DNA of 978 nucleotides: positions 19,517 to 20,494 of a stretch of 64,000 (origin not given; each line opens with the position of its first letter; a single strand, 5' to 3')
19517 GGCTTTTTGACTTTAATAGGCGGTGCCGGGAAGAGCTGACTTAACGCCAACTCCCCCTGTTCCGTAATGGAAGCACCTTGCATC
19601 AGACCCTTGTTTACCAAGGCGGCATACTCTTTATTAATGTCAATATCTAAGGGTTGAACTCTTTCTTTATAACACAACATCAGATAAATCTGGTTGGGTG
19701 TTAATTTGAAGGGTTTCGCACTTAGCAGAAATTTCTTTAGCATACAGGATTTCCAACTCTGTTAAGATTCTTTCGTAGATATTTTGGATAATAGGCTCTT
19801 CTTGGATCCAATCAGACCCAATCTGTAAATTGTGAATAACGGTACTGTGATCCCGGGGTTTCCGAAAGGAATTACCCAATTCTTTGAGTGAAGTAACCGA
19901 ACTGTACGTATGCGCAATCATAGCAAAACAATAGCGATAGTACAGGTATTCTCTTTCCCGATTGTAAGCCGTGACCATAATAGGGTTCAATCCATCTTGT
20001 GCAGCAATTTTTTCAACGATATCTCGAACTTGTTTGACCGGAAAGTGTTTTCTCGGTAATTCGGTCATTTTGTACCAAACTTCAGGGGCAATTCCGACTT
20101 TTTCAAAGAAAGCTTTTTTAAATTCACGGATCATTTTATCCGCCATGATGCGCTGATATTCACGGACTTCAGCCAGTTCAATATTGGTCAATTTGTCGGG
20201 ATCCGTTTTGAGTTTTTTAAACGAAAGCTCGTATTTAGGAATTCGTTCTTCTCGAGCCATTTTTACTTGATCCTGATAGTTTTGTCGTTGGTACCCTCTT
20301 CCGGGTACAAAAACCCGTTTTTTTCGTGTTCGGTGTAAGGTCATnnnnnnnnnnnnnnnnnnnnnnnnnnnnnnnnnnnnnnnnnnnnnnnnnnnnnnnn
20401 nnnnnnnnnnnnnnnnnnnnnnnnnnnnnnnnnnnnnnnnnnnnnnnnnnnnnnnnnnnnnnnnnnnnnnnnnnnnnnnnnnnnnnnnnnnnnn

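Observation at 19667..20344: Phage protein with a clear DnaA domain-IV (DnaA-box-binding) homology region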

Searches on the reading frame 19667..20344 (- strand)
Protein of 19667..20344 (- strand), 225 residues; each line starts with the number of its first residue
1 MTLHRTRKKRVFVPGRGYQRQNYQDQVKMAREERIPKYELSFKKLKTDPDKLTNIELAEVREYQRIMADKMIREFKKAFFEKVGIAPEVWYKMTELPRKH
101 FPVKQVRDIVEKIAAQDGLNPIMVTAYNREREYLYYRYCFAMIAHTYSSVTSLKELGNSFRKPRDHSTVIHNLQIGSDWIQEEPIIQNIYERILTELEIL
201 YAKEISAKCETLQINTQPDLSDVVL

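Call 3: search_protein_families(library=pfam, proteins=[window:19667-20344:-], max_evalue=10)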
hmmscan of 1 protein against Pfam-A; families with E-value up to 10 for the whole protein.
window:19667-20344:- (225 aa): 3 families
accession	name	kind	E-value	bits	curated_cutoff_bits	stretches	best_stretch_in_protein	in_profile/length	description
PF08299.17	Bac_DnaA_C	-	1.2e-07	32.1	31.5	1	107-173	2-66/69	Bacterial dnaA protein helix-turn-helix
PF11874.13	DUF3394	-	0.077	13.1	28.2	1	86-179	44-134/181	Domain of unknown function (DUF3394)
PF08369.16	PCP_red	-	0.12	12.9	32.5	1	103-125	17-39/45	Proto-chlorophyllide reductase 57 kD subunit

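Call 4: search_protein_families(library=phrogs, proteins=[window:19667-20344:-], max_evalue=1)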
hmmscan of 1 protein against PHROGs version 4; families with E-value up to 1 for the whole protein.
window:19667-20344:- (225 aa): 1 family
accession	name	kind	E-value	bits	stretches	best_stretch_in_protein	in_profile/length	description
phrog_16091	-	unknown function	0.01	17.1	1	116-198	22-101/131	-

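Call 5: search_protein_families(library=ncbifam, proteins=[window:19667-20344:-], max_evalue=10)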
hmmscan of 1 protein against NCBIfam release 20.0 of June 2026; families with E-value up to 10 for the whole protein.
window:19667-20344:- (225 aa): 2 families
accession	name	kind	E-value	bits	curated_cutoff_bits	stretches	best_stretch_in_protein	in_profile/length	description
TIGR00362.1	DnaA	equivalog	9.6e-05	21.6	343.9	1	104-196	346-436/437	chromosomal replication initiator protein DnaA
NF009087.0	PRK12422.1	equivalog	0.014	14.6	657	1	108-198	356-444/455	chromosomal replication initiator protein DnaA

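Call 11: find_homologous_proteins(query=window:19667-20344:-)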
Query window:19667-20344:- (225 aa): 1 proteins with E <= 0.001 among 136 candidates.
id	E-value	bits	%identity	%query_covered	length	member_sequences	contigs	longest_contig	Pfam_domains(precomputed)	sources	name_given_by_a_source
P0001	2.0e-125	435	100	88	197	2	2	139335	PF08299.18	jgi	jgi:hypothetical protein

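Call 12: search_solved_structures(query=window:19667-20344:-, max_evalue=1, show_alignments=3)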
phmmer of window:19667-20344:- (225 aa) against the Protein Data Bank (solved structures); distinct sequences matched with E-value up to 1: 3.
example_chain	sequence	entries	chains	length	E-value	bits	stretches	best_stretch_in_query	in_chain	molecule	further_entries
9vth_Sb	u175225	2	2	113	0.3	14.1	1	105-166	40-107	40S ribosomal protein S26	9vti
8auv_J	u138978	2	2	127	0.42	13.6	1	105-166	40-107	eS26 (40S ribosomal protein S26) | 40S ribosomal protein S26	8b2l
1eku_A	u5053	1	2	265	0.73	12.8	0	21-84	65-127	Interferon gamma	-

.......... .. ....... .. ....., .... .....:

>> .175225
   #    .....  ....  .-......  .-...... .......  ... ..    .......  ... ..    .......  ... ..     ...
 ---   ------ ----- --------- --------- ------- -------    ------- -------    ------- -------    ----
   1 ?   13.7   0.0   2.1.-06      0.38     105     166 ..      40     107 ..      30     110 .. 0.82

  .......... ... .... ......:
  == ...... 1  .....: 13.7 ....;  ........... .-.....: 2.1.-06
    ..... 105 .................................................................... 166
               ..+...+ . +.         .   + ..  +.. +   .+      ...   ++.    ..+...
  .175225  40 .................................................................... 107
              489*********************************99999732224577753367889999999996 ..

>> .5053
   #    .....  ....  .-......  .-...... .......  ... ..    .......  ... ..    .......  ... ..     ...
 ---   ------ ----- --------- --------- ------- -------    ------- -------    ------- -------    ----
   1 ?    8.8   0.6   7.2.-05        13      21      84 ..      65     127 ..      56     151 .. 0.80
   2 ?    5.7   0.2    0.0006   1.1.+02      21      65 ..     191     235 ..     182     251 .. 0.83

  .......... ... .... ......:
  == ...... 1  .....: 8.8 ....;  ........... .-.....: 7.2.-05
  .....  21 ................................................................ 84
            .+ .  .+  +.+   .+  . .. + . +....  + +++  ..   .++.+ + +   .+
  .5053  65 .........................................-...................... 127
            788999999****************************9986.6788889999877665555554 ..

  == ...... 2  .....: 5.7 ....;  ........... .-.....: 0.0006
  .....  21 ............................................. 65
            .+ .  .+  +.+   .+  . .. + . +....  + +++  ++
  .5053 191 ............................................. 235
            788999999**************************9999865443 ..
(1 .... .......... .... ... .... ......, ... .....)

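Call 14: find_encoding_contigs(protein=P0001, flank=10000, max_places=4)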
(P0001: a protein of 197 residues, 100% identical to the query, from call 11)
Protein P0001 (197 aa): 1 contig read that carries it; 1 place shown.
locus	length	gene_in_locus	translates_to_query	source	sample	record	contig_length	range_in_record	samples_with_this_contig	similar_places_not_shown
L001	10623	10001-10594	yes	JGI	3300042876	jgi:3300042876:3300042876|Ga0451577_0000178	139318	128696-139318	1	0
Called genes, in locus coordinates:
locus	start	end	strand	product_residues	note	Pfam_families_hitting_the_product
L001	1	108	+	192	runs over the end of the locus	-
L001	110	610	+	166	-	-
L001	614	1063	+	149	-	-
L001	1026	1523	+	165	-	-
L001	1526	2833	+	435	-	PF04851:ResIII (weak), PF00271:Helicase_C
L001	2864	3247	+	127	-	-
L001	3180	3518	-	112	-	-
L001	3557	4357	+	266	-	PF03167:UDG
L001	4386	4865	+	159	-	-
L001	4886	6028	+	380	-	PF07728:AAA_5, PF20030:bpMoxR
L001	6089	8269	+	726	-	-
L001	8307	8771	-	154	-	PF00959:Phage_lysozyme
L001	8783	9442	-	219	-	-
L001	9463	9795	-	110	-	-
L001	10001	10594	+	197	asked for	PF08299:Bac_DnaA_C (weak)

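Call 24: search_protein_representatives(protein=window:19667-20344:-)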
Query: 225 residues. Proteins with E-value up to 0.001 (for the whole library): 44; up to 1e-10: 1; up to 1e-30: 1. The best 44 are listed.
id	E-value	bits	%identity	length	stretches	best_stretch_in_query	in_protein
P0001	6.4e-126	434.5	100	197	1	29-225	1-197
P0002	4.5e-09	52.8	25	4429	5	106-157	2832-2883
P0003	7.4e-09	52.0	34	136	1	61-197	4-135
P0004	4.7e-08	49.4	27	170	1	60-223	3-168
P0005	2.7e-07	46.9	28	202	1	62-199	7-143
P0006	6.5e-07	45.7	30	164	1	62-202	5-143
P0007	6.8e-07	45.6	30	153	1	60-190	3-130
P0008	2.0e-06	44.1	30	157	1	48-197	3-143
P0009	3.1e-06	43.5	28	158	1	58-192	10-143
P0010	3.9e-06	43.2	27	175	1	58-220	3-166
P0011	6.2e-06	42.5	25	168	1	66-218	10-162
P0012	7.1e-06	42.3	26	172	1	61-200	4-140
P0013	2.4e-05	40.6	26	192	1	61-219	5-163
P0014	2.7e-05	40.4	29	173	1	62-222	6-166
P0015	2.8e-05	40.4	32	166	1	67-198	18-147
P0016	3.0e-05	40.3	29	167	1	59-200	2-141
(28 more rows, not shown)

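Call 27: find_homologous_proteins(query=A1, max_evalue=0.00001)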
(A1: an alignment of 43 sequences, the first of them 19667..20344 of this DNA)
Query A1 (43 sequences) (225 aa, profile of the alignment): 12 proteins with E <= 0.00001 among 1884 candidates.
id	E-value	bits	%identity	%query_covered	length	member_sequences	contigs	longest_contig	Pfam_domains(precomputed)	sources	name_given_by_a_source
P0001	8.6e-42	161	100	88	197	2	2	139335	PF08299.18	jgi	jgi:hypothetical protein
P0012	2.1e-39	153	27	62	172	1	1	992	-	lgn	-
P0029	1.3e-37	147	24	63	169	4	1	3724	-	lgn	-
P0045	9.2e-37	144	30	53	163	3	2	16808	-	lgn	-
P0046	1.2e-34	137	29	68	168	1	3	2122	-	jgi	jgi:hypothetical protein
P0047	3.1e-34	136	31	63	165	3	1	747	-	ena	-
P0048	3.7e-34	136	29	63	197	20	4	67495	-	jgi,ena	jgi:hypothetical protein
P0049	4.4e-33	132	26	53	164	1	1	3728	-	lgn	-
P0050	2.7e-32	130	26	60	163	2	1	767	-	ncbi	-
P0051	3.3e-31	126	29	60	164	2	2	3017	-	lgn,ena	-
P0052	8.1e-30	122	23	63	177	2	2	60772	-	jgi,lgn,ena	jgi:hypothetical protein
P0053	1.7e-11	62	23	49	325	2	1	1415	PF08299.18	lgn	-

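Call 28: find_encoding_contigs(protein=P0048, flank=10000, max_places=3)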
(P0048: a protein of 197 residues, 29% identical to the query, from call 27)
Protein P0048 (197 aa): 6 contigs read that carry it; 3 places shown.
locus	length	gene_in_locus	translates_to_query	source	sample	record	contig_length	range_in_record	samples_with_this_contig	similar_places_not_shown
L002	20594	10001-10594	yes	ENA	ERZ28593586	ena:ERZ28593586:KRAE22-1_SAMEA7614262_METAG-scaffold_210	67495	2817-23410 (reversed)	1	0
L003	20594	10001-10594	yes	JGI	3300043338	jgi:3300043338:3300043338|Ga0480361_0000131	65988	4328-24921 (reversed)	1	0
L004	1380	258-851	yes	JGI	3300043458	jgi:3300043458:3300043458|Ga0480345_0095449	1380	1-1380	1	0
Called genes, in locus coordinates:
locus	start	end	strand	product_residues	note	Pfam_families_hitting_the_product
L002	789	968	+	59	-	-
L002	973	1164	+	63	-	-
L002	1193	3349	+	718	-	-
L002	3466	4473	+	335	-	-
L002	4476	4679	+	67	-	-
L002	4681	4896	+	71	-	-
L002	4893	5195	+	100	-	-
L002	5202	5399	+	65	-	-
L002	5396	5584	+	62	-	PF00684:DnaJ_CXXCXGXG (faint)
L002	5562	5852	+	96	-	-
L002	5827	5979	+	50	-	-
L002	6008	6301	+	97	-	-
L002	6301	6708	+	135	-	-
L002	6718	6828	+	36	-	-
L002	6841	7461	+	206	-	-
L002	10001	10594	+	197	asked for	-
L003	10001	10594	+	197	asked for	-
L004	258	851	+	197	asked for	-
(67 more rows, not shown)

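Call 29: find_encoding_contigs(protein=P0052, flank=10000, max_places=3)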
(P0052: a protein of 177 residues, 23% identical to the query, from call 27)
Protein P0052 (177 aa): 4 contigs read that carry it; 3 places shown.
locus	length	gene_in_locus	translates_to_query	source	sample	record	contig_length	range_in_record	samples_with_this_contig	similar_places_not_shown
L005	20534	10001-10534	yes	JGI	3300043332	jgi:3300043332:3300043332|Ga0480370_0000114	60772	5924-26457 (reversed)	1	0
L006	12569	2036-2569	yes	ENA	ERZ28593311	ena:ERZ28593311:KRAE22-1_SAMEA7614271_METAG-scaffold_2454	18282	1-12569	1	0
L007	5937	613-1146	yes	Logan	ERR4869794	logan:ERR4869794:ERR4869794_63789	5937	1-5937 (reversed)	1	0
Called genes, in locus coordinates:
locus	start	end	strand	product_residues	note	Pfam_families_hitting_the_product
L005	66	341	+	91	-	-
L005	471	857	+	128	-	-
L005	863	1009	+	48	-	-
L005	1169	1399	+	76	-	-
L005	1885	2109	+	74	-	-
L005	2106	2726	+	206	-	-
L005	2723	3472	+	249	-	PF00149:Metallophos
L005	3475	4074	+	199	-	-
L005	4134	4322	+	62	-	-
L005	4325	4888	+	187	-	-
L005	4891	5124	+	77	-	-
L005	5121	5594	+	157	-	-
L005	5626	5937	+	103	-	-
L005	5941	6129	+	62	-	-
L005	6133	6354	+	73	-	-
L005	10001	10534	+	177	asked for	-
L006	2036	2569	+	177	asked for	-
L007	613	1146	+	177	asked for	-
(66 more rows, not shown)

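Call 30: find_encoding_contigs(protein=P0045, flank=10000, max_places=3)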
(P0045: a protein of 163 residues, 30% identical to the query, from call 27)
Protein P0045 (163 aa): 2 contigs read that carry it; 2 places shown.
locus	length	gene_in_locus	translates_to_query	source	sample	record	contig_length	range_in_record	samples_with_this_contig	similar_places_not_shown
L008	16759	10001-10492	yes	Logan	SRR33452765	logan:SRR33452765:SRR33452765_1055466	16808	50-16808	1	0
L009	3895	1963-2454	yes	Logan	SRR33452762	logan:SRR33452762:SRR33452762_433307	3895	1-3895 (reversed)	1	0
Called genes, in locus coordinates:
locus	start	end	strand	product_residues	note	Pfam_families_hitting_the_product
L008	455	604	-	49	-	-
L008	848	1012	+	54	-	-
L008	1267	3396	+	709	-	-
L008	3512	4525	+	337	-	-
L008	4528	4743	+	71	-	-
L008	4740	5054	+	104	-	-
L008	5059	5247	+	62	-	-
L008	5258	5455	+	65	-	-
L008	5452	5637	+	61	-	PF00684:DnaJ_CXXCXGXG (weak), PF15777:Anti-TRAP (faint)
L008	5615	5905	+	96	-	-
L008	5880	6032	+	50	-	-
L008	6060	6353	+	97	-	-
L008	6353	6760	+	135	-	-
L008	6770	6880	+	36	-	-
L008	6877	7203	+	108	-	-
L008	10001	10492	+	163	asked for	-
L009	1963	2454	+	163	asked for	-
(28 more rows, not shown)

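Call 35: search_protein_families(library=pfam, alignment_id=A1, max_evalue=0.01)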
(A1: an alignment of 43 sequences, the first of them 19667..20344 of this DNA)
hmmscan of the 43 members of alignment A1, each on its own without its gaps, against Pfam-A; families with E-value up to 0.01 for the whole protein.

A. member 1, window:19667-20344:- (225 aa): 1 family
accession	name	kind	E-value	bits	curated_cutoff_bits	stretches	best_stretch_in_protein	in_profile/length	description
PF08299.17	Bac_DnaA_C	-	1.2e-07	32.1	31.5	1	107-173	2-66/69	Bacterial dnaA protein helix-turn-helix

B. families by the number of members that match (of 43 scanned): 3 families
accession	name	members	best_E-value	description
PF08299.17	Bac_DnaA_C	42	9.8e-22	Bacterial dnaA protein helix-turn-helix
PF13936.12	HTH_38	4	0.00067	Helix-turn-helix domain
PF25649.1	Rotavirus_VP2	1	0.006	Rotavirus inner capsid protein VP2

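Call 36: search_protein_families(library=phrogs, alignment_id=A1, max_evalue=0.001)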
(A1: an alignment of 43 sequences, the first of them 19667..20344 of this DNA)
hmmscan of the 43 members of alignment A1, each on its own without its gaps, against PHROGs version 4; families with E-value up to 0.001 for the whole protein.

A. member 1, window:19667-20344:- (225 aa): 0 families

B. families by the number of members that match (of 43 scanned): 4 families
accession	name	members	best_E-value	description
phrog_16091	-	10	5.6e-11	-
phrog_30669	-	4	7.5e-06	replication initiation protein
phrog_34542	-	2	1.9e-05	-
phrog_4562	-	1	0.00062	-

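Call 38: search_solved_structures(query=A1, max_evalue=0.01, show_alignments=2)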
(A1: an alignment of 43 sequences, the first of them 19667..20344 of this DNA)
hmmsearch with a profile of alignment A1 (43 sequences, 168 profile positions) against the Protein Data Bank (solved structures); distinct sequences matched with E-value up to 0.01: 8.
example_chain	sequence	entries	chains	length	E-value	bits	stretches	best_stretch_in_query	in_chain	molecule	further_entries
1j1v_A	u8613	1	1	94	9.5e-20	74.2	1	51-139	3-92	Chromosomal replication initiator protein dnaA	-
8btg_A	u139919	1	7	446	3.7e-19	72.2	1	40-140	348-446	Chromosomal replication initiator protein DnaA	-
2hcb_A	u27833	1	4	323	3.9e-14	55.9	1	41-132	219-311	Chromosomal replication initiator protein dnaA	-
1l8q_A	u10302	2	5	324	3.9e-14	55.9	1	41-132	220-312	Chromosomal replication initiator protein dnaA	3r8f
3pvp_A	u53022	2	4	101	4e-12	49.4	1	58-141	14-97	Chromosomal replication initiator protein dnaA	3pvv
2z4r_A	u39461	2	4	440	3.7e-09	39.7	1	20-140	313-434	Chromosomal replication initiator protein dnaA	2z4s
7unh_A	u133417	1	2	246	0.00011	25.1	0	116-148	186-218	SP2 designed chlorophyll dimer protein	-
7uni_A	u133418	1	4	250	0.00013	25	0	116-148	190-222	SP2-ZnPPaM designed chlorophyll dimer protein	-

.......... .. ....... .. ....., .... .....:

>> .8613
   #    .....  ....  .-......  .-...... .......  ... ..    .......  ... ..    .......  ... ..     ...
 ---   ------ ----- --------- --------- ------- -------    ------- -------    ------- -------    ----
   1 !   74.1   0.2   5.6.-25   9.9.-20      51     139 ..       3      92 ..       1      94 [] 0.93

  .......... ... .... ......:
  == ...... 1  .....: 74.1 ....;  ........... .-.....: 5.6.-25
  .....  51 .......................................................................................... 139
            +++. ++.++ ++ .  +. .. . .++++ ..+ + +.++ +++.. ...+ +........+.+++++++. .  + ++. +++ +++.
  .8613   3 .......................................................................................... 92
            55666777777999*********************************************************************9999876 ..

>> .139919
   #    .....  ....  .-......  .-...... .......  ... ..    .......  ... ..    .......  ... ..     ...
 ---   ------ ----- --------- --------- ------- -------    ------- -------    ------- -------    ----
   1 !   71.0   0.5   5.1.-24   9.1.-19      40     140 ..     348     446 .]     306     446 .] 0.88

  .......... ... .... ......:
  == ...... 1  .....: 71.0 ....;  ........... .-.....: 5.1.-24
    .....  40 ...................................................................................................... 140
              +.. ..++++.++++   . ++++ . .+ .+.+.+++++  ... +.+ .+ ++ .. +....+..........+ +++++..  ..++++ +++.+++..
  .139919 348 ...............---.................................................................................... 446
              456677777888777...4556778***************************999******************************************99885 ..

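Call 43: predict_structure(alignment_id=A1)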
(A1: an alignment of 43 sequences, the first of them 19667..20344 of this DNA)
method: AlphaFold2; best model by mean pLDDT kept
length: 225 residues; sequences in the alignment: 43
mean_pLDDT: 86.1   pTM: 0.61
mean pLDDT of the five models: 86.1, 85.5, 84.8, 84.6, 83.6
residues with pLDDT >= 90: 124; 70-90: 63; 50-70: 37; < 50: 1
segments of 3 or more residues with pLDDT < 50: none
pLDDT, mean of each block of 10 residues (from residue 1): 61 57 77 79 84 84 89 96 95 69 96 98 93 97 92 93 96 97 97 96 90 71 63
secondary structure, 60 per line:
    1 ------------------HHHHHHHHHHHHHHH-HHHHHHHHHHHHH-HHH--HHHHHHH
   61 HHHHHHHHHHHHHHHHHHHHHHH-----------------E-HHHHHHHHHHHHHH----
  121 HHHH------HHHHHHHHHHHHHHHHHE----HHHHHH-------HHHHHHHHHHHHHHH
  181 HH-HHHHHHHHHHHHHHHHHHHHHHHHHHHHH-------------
elements in order: H19-33 H35-47 H54-83 H103-116 H121-124 H131-147 H153-158 H166-182 H184-212

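Call 46: fold_search(model_id=the predicted structure, library=pdb)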
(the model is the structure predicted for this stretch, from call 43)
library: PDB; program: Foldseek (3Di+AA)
matches with E <= 10: 126; with E <= 0.001: 0
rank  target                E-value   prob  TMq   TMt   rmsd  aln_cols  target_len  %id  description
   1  1j1v_A                2.1e-03  1.00  0.39  0.87   1.7        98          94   20  Crystal structure of DnaA domainIV complexed with DnaAbox DNA (released 2003-04-22)
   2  8btg_A                2.5e-03  1.00  0.37  0.26  14.7       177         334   18  Cryo-EM structure of the bacterial replication origin opening basal unwinding system (released 2024-02-14)
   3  8btg_B                3.6e-03  1.00  0.38  0.26  12.2       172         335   16  Cryo-EM structure of the bacterial replication origin opening basal unwinding system (released 2024-02-14)
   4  8btg_C                8.5e-03  1.00  0.36  0.25  11.8       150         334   18  Cryo-EM structure of the bacterial replication origin opening basal unwinding system (released 2024-02-14)
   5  3pvp_B                2.0e-02  1.00  0.38  0.85   1.8        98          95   14  Structure of Mycobacterium tuberculosis DnaA-DBD in complex with box2 DNA (released 2011-05-25)
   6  3pvp_A                2.4e-02  1.00  0.39  0.85   1.9       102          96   14  Structure of Mycobacterium tuberculosis DnaA-DBD in complex with box2 DNA (released 2011-05-25)
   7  1l8q                  7.3e-02  0.99  0.35  0.26  12.8       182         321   13  CRYSTAL STRUCTURE OF DNA REPLICATION INITIATION FACTOR (released 2002-09-25)
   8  3r8f_A                5.6e-01  0.80  0.32  0.24  15.9       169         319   15  Replication initiator DnaA bound to AMPPCP and single-stranded DNA (released 2011-09-28)
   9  1dly                  7.7e-01  0.15  0.15  0.23  10.6       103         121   12  X-RAY CRYSTAL STRUCTURE OF HEMOGLOBIN FROM THE GREEN UNICELLULAR ALGA CHLAMYDOMONAS EUGAMETOS (released 2000-09-20)
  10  2hcb_C                1.6e+00  0.51  0.32  0.24  15.9       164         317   15  Structure of AMPPCP-bound DnaA from Aquifex aeolicus (released 2006-07-25)
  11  8e12_A                1.7e+00  0.10  0.18  0.22  14.1       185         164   12  Homotrimeric variant of tcTRP9, BGL14 (released 2023-04-12)
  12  6cnz_A                1.8e+00  0.06  0.13  0.17  15.9       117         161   17  Crystal Structure of Chorismate Mutase from Burkholderia thailandensis (released 2018-03-21)
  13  9yg7_A                1.9e+00  0.11  0.15  0.26  11.8       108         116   15  Crystal structure of Shewanella benthica group 1 truncated hemoglobin H24I/C51S/ C71S variant (released 2025-10-08)
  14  8tmc_E                1.9e+00  0.11  0.15  0.11  16.0       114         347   10  Cryo-EM structure of CorA in complex with conformation-specific synthetic antibody C12 and 20 mM MgCl2, State MG20-2 (released 2025-02-12)
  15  2gkm_B                2.0e+00  0.05  0.13  0.18  11.6       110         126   16  Crystal structure of Mycobacterium tuberculosis trHbN TyrB10Phe mutant (released 2006-09-19)
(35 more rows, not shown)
